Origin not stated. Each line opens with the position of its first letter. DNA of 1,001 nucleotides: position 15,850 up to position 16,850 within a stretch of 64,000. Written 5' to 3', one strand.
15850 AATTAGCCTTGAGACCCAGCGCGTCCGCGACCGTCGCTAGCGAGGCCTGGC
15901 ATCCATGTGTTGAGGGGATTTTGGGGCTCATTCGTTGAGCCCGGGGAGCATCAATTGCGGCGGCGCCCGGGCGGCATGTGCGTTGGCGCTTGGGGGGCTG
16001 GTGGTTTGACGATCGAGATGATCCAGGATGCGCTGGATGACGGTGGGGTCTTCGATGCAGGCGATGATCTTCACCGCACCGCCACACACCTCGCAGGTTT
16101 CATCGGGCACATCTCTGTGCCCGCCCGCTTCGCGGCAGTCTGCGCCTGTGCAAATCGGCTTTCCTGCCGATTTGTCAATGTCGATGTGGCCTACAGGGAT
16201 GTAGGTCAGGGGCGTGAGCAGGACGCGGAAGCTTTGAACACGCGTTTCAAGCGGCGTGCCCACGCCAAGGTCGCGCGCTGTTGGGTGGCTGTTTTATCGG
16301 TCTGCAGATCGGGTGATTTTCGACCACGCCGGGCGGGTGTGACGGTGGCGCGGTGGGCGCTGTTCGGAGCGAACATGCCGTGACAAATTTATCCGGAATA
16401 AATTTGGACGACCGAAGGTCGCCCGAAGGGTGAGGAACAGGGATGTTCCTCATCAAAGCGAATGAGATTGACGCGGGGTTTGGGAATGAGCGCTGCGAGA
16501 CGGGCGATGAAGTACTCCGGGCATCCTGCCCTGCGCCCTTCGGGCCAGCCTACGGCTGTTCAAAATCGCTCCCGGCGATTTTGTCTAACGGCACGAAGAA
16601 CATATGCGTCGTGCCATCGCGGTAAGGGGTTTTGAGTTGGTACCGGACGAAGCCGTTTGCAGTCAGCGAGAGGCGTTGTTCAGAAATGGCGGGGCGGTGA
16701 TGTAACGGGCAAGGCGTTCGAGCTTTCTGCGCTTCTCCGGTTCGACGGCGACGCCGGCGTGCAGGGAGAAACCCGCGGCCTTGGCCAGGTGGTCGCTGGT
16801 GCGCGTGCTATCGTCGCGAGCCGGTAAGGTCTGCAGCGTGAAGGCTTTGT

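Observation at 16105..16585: Family of about 70-75 bp stacked-hairpin micro-elements in which structure, not sequence, is conserved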

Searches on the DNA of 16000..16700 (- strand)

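Call 12: build_rna_model(alignment_id=A1, structure=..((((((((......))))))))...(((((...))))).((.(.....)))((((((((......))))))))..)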
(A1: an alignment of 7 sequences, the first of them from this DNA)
Model R1 built from alignment A1 (7 sequences, 77 columns); structure: as given.
model positions 75; base pairs 24; branch points 3; effective number of sequences 2.8; information 0.753 bits per position. Calibrated on 0.2 Mb of random sequence (short: E-values are rough).
structure used (alignment columns):
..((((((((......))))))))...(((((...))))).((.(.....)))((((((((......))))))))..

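Call 13: search_with_rna_model(model_id=R1, source=window, filters=off, max_evalue=10, show_alignments=0)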
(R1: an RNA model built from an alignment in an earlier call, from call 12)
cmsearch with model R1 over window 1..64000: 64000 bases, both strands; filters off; matches with E-value up to 10: 35.
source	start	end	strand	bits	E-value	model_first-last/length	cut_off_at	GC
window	50823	50895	-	80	6e-18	1-75/75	no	0.62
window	27544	27619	+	79.2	9.7e-18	1-75/75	no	0.63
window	16383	16454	+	78.3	1.5e-17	1-75/75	no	0.49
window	27417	27488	+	78.3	1.5e-17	1-75/75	no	0.49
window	16101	16175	-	77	3.3e-17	1-75/75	no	0.63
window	16513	16584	-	76.6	4.1e-17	1-75/75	no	0.62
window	27058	27133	+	71.4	7.8e-16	1-75/75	no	0.54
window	27007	27082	-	52.9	2.5e-11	1-75/75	no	0.66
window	16150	16210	+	24.1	0.00026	1-75/75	no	0.52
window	27108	27156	-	20.6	0.0019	1-75/75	no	0.45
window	27168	27189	+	10.4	0.6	52-73/75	no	0.59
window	18724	18782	+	10.2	0.65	1-75/75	no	0.59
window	25167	25218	+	9.7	0.89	1-75/75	no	0.52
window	435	499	+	9.3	1.1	1-75/75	no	0.58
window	27359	27441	-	8.8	1.5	1-75/75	no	0.63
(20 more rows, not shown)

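Call 17: search_with_rna_model(model_id=R1, sources=[L001, L002, L003, L004], max_evalue=0.01)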
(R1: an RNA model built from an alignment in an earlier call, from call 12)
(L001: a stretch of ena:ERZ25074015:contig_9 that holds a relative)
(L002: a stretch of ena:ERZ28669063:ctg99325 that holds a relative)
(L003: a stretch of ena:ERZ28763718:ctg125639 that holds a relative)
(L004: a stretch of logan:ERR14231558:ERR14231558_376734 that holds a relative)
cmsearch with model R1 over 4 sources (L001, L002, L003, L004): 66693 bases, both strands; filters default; matches with E-value up to 0.01: 5.
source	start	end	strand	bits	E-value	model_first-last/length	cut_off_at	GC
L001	11315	11387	-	80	6.2e-18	1-75/75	no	0.62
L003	11315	11387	-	80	6.2e-18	1-75/75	no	0.62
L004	2930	3002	-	80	6.2e-18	1-75/75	no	0.62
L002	11379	11452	-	47.3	6.2e-10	1-75/75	no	0.62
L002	11315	11358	-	19.5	0.0038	1-75/75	no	0.64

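Call 20: search_with_rna_model(model_id=R1, sources=[L005, L006, L007, L008, L009, L010, L011, L012, L013, L014, L015, L016, L017, L018, L019, L020, L021, L022, L023, L024, L025, L026, L027, L028, L029, L030, L031, L032, L033, L034, L035, L036, L037, L038, L039, L040, L041, L042, L043, L044, L045, L046, L047, L048, L049, L050, L051, L052, L053, L054, L055, L056, L057, L058, L059, L060, L061, L062, L063, L064, L065, L066, L067, L068, L069, L070, L071, L072, L073, L074, L075, L076, L077, L078, L079, L080, L081, L082, L083, L084], max_evalue=0.001, make_alignment=true)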
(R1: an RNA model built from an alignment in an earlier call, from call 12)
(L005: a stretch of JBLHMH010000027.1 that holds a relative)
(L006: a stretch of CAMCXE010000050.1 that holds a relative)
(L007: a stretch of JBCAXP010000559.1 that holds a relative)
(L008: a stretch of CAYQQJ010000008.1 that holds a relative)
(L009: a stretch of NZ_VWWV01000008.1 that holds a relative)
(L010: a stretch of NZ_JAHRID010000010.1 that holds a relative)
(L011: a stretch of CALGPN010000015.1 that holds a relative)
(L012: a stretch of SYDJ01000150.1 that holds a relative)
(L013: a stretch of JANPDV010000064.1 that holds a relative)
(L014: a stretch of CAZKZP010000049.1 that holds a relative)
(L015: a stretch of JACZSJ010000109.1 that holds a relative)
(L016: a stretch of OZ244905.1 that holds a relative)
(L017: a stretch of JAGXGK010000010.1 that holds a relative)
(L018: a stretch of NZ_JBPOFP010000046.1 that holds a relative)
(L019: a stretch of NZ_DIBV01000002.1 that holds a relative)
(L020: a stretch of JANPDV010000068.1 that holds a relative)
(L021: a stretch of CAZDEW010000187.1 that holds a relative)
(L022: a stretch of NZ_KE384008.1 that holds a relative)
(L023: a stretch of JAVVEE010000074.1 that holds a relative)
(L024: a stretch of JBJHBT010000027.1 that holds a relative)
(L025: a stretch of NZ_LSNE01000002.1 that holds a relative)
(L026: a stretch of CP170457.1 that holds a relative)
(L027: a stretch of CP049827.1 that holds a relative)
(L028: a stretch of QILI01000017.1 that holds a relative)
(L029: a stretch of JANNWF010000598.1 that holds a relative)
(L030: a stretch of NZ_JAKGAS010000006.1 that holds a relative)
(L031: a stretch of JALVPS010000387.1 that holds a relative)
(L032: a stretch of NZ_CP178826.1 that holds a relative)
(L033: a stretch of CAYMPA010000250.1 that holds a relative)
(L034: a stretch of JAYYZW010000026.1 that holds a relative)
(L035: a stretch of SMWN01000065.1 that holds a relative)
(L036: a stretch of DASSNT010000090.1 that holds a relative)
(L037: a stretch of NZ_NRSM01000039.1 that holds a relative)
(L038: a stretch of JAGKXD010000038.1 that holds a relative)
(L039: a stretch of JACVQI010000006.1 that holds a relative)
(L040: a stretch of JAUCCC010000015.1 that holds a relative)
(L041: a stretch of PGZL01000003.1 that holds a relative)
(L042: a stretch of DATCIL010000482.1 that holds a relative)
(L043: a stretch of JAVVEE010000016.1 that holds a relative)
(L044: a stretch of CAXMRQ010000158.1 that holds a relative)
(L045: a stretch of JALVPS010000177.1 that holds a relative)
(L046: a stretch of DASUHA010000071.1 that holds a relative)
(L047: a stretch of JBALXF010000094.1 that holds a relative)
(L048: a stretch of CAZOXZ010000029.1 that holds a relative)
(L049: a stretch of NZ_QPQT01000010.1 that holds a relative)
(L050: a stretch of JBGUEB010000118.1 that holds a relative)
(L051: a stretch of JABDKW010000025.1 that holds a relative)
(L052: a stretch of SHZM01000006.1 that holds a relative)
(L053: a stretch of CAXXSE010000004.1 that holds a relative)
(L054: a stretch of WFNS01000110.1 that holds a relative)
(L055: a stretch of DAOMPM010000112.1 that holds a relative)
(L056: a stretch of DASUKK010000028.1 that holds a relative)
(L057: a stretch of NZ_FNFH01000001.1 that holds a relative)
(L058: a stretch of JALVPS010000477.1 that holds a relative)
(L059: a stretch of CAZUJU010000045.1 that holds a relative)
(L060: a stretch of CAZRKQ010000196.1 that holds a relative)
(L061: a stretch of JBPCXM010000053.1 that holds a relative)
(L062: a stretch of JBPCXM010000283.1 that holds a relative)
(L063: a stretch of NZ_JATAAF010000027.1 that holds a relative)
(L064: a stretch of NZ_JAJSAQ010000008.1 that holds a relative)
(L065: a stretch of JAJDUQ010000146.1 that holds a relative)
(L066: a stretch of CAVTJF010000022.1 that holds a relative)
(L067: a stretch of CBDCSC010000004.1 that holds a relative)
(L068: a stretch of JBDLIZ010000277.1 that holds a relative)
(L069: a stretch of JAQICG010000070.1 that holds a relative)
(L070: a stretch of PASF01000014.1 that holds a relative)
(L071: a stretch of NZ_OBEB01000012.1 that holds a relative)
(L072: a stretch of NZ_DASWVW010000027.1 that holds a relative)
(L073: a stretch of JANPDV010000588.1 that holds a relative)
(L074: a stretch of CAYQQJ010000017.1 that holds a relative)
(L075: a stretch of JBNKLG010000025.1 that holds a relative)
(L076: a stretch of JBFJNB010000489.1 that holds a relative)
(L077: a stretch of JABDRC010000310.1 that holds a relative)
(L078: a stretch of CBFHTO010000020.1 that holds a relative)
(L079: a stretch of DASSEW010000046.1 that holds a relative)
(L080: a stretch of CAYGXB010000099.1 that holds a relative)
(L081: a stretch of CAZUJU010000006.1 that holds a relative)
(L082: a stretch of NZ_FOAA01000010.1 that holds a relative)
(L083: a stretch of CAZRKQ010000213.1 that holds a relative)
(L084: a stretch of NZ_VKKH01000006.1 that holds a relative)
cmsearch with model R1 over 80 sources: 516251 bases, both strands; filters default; matches with E-value up to 0.001: 116.
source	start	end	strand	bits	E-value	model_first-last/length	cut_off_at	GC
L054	1851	1923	-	87.7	6.6e-19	1-75/75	no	0.58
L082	267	339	-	84.8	3.4e-18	1-75/75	no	0.64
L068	4337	4409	+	82.9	9.7e-18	1-75/75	no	0.62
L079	2960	3032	-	82.7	1.1e-17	1-75/75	no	0.52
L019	1925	1997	+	80.3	4.1e-17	1-75/75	no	0.59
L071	7588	7660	+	80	4.8e-17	1-75/75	no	0.6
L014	5345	5419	+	79.8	5.6e-17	1-75/75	no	0.64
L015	1976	2048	-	78.7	9.9e-17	1-75/75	no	0.59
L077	238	310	+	78.7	9.9e-17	1-75/75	no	0.51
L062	2311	2383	-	78.2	1.4e-16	1-75/75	no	0.59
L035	1779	1851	+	77.9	1.6e-16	1-75/75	no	0.56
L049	6261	6333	-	77.7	1.8e-16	1-75/75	no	0.51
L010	7177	7249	+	77.7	1.8e-16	1-75/75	no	0.58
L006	379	451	-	77.3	2.2e-16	1-75/75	no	0.56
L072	3645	3719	-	77.1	2.5e-16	1-75/75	no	0.59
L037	6935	7007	-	76.5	3.4e-16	1-75/75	no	0.66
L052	464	536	-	76.2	4.2e-16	1-75/75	no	0.66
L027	3284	3356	-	76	4.7e-16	1-75/75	no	0.48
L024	627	698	+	74.3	1.2e-15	1-75/75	no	0.65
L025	2889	2961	+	74.3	1.2e-15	1-75/75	no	0.38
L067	4413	4484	-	73.5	1.9e-15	1-75/75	no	0.6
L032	6526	6597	+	73.1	2.3e-15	1-75/75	no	0.51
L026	2635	2706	+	73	2.5e-15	1-75/75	no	0.43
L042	187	260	-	73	2.5e-15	1-75/75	no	0.49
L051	7057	7127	-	72.7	3e-15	1-75/75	no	0.65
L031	2511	2583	+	72.5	3.4e-15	1-75/75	no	0.62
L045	5530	5602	+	72.5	3.4e-15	1-75/75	no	0.62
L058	2708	2780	+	72.5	3.4e-15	1-75/75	no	0.62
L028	4461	4532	-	72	4.3e-15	1-75/75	no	0.61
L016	7517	7588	+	71.8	5.1e-15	1-75/75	no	0.65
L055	10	85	-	71.6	5.4e-15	1-75/75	no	0.63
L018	6306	6378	-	71.2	7e-15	1-75/75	no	0.37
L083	4059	4131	-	70.8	8.8e-15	1-75/75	no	0.44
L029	993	1064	-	70.5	1e-14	1-75/75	no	0.61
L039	4618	4690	-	70.2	1.2e-14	1-75/75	no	0.49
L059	201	273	-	69.7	1.6e-14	1-75/75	no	0.67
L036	627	698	-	67.9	4.5e-14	1-75/75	no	0.64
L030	907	979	+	67.7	4.9e-14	1-75/75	no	0.4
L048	6938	7009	-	67.6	5.3e-14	1-75/75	no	0.61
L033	2560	2632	+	67.5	5.4e-14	1-75/75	no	0.53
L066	5337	5408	+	67.4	5.8e-14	1-75/75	no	0.58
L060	5257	5329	-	66.9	7.5e-14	1-75/75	no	0.49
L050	2838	2909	+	66.7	8.6e-14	1-75/75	no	0.6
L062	2384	2456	-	66.7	8.6e-14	1-75/75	no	0.59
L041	3209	3281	-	66.5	9.5e-14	1-75/75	no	0.63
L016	7283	7354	-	66.4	1e-13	1-75/75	no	0.61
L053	6076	6147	-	65.5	1.7e-13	1-75/75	no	0.57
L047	34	105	-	64.7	2.7e-13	1-75/75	no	0.5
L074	7247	7319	+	64.2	3.5e-13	1-75/75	no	0.62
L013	1484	1558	+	64.1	3.8e-13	1-75/75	no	0.67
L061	107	179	-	64.1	3.8e-13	1-75/75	no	0.59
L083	3707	3778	+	63.1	6.6e-13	1-75/75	no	0.6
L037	5647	5719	-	63.1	6.7e-13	1-75/75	no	0.6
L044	4447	4518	-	63.1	6.7e-13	1-75/75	no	0.56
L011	807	879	+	62.9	7.3e-13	1-75/75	no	0.66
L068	77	151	+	62.8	7.6e-13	1-75/75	no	0.56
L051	6984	7056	-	62.3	1e-12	1-75/75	no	0.64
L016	7390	7461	-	62.3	1e-12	1-75/75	no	0.57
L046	803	875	+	62.2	1.1e-12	1-75/75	no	0.66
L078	2312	2383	+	62.1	1.1e-12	1-75/75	no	0.5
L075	1077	1150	-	61.8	1.3e-12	1-75/75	no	0.61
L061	34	106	-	61.6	1.5e-12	1-75/75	no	0.63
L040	7055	7126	+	61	2.2e-12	1-75/75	no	0.6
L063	3280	3349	+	60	3.7e-12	1-75/75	no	0.64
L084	4019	4090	+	59.5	5.1e-12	1-75/75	no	0.51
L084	386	457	+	59.4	5.4e-12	1-75/75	no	0.56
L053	5947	6017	+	58.8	7.2e-12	1-75/75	no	0.51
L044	4648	4728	-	58.4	9.1e-12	1-75/75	no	0.56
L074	140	258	-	58.2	1e-11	1-75/75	no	0.55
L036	3039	3120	-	58.2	1.1e-11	1-75/75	no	0.66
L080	938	1010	+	57.9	1.2e-11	1-75/75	no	0.51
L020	4128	4203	-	57.8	1.3e-11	1-75/75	no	0.67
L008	6722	6794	+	57.5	1.5e-11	1-75/75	no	0.62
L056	5934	6006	-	57.5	1.6e-11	1-75/75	no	0.68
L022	5150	5221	-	56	3.5e-11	1-75/75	no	0.65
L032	6434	6507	-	55.6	4.4e-11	1-75/75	no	0.39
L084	210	278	+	54.8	6.9e-11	1-75/75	no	0.54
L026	2271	2342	+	54.2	1e-10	1-75/75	no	0.39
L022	5344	5412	-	53.7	1.3e-10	1-75/75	no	0.61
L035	1885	1954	-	52.3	2.9e-10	1-75/75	no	0.51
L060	2360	2430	+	52.1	3.2e-10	1-75/75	no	0.56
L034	2863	2934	+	50.9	6.2e-10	1-75/75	no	0.62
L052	735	806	-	50.6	7.4e-10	1-75/75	no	0.67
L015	1873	1942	+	50.3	8.7e-10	1-75/75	no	0.5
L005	6603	6673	-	49.2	1.6e-09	1-75/75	no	0.52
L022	5276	5343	-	48.7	2.1e-09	1-75/75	no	0.62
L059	60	128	-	48.5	2.3e-09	1-75/75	no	0.68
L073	3968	4035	+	46.3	8.1e-09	1-67/75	3'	0.63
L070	271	351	-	46.3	8.4e-09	1-75/75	no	0.62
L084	4337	4407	+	46.2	8.9e-09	1-75/75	no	0.45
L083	3888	3948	+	46.1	9.1e-09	1-75/75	no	0.57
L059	1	59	-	44.7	2e-08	1-64/75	3'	0.66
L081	7944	8000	-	44.2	2.6e-08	17-75/75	5'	0.68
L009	1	63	+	44.2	2.6e-08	10-75/75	5'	0.67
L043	1662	1737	+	43.5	4e-08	1-75/75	no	0.45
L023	3893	3966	-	42.2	8.3e-08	1-75/75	no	0.5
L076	2119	2187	+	41.7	1.1e-07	1-75/75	no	0.64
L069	4031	4104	-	41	1.6e-07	1-75/75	no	0.58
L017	5547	5606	-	40.6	2e-07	13-75/75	5'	0.58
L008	2892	2960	+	40.4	2.2e-07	1-75/75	no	0.61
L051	6869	6925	-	38.9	5.2e-07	1-75/75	no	0.65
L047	124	197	+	38.8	5.7e-07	1-75/75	no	0.32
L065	3159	3227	-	37.9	9.2e-07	1-75/75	no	0.61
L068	1101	1179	+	36.5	2e-06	1-75/75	no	0.61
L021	359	429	+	34.4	6.6e-06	1-75/75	no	0.48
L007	271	332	+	33.2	1.3e-05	1-75/75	no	0.63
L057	615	682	+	32.1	2.4e-05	1-75/75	no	0.57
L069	3893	3959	-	30.4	6.4e-05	1-75/75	no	0.43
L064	15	79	-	30.2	7e-05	1-75/75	no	0.65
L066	5669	5769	+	29.9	8.4e-05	1-75/75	no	0.71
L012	6640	6692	-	29.8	8.7e-05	1-75/75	no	0.53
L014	4985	5056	-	29.1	0.00013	1-75/75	no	0.6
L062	2457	2500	-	28.8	0.00015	29-75/75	5'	0.64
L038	7092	7158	-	27.5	0.00032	1-75/75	no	0.48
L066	5510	5578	-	26.9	0.00045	1-75/75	no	0.7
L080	1011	1085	+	26.3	0.00063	1-75/75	no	0.48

Alignment A3: 116 matches aligned to the model, 204 columns, each read 5' to 3' on its own strand. Consensus structure (alignment columns), stored with it:
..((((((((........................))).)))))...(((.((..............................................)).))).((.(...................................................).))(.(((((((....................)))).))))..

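Call 23: search_rna_families(source=window, start=16000, end=16700, threshold=evalue, max_evalue=10, show_alignments=3)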
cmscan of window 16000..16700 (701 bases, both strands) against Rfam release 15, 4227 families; matches with E-value up to 10: 4.
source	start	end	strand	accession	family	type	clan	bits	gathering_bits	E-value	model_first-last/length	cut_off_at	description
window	16149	16199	-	RF01519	CC0196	Gene; sRNA;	-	25.2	35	0.0021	1-58/58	no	Caulobacter sRNA CC0196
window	16190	16254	-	RF01690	Bacillaceae-1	Gene; sRNA;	-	14.5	35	7.5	1-67/67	no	Bacillaceae-1 RNA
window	16342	16491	+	RF02197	TP73-AS1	Gene; lncRNA;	-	12.3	75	6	1-161/161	no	TP73 antisense RNA 1 conserved region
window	16067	16198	+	RF01385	isrA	Gene; sRNA;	-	11.7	51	8.4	1-129/129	no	isrA Hfq binding RNA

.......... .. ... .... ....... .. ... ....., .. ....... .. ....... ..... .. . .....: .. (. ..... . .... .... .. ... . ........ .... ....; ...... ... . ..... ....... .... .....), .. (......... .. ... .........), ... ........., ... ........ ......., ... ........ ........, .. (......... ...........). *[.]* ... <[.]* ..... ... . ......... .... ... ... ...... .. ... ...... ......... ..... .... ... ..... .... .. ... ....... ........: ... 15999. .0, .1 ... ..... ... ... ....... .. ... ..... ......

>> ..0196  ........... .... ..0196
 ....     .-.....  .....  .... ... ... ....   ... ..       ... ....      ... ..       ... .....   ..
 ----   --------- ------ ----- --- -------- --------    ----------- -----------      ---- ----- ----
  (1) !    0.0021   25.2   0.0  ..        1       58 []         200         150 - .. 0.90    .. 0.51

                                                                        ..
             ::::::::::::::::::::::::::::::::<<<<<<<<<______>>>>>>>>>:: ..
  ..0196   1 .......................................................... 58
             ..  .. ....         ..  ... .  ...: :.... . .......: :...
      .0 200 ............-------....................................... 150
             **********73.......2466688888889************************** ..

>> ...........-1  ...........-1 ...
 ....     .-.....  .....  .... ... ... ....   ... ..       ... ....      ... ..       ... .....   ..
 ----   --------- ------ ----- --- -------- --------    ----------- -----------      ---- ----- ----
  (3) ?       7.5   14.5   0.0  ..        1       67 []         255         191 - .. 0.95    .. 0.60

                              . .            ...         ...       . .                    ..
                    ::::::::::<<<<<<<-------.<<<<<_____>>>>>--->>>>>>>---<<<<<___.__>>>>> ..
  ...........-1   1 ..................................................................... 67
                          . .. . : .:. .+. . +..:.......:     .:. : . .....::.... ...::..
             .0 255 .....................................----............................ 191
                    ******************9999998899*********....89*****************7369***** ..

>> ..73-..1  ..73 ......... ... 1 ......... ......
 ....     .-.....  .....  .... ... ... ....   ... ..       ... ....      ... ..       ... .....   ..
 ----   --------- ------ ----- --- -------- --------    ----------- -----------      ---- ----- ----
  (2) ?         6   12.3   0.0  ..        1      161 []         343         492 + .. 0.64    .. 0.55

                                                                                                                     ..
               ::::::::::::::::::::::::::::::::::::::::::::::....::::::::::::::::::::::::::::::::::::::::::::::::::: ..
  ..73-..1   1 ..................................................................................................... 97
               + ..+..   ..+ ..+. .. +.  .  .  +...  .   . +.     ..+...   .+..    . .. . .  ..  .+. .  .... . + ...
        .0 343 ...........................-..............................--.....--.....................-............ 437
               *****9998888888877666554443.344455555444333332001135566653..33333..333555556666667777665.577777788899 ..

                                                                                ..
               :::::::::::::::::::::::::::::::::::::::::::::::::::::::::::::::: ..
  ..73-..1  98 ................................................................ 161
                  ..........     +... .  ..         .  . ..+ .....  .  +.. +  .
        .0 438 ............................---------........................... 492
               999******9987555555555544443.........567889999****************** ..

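Call 37: search_with_rna_model(model_id=R1, source=L123, max_evalue=1, filters=off, show_alignments=1)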
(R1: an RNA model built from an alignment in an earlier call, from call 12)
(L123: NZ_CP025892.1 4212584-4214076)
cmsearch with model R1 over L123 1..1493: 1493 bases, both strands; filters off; matches with E-value up to 1: 4.
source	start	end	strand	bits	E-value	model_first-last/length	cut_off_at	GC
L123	702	775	+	67.3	1.8e-16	1-75/75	no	0.66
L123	704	724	-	4.9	0.3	3-23/75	no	0.57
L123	466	523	+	3.8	0.55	1-75/75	no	0.55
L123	751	826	-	3.7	0.59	1-75/75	no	0.58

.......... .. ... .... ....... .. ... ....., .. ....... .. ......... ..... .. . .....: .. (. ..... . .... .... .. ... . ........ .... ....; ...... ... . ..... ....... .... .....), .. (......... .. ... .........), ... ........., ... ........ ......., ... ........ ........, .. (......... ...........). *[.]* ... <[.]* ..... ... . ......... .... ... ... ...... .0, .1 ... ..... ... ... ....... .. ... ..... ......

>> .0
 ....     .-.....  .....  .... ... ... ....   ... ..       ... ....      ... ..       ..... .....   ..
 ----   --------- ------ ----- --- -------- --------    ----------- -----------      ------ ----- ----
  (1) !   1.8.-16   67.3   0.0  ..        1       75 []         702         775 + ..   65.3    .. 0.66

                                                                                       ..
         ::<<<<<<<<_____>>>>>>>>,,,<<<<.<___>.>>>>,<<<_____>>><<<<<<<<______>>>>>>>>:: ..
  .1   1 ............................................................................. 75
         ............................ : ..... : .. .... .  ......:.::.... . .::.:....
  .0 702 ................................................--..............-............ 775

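Call 46: search_with_rna_model(model_id=R1, source=L124, max_evalue=1, filters=off, show_alignments=3)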
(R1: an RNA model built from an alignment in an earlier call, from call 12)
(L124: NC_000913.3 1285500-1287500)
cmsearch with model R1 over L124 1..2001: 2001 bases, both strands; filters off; matches with E-value up to 1: 5.
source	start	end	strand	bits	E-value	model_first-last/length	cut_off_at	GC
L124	1585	1653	-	12.1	0.0072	1-75/75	no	0.68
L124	1229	1297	-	11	0.013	1-75/75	no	0.67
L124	1920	1989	-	9.1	0.039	1-75/75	no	0.53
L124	1407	1486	-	8.1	0.068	1-75/75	no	0.65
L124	435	482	+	4.3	0.59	1-75/75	no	0.67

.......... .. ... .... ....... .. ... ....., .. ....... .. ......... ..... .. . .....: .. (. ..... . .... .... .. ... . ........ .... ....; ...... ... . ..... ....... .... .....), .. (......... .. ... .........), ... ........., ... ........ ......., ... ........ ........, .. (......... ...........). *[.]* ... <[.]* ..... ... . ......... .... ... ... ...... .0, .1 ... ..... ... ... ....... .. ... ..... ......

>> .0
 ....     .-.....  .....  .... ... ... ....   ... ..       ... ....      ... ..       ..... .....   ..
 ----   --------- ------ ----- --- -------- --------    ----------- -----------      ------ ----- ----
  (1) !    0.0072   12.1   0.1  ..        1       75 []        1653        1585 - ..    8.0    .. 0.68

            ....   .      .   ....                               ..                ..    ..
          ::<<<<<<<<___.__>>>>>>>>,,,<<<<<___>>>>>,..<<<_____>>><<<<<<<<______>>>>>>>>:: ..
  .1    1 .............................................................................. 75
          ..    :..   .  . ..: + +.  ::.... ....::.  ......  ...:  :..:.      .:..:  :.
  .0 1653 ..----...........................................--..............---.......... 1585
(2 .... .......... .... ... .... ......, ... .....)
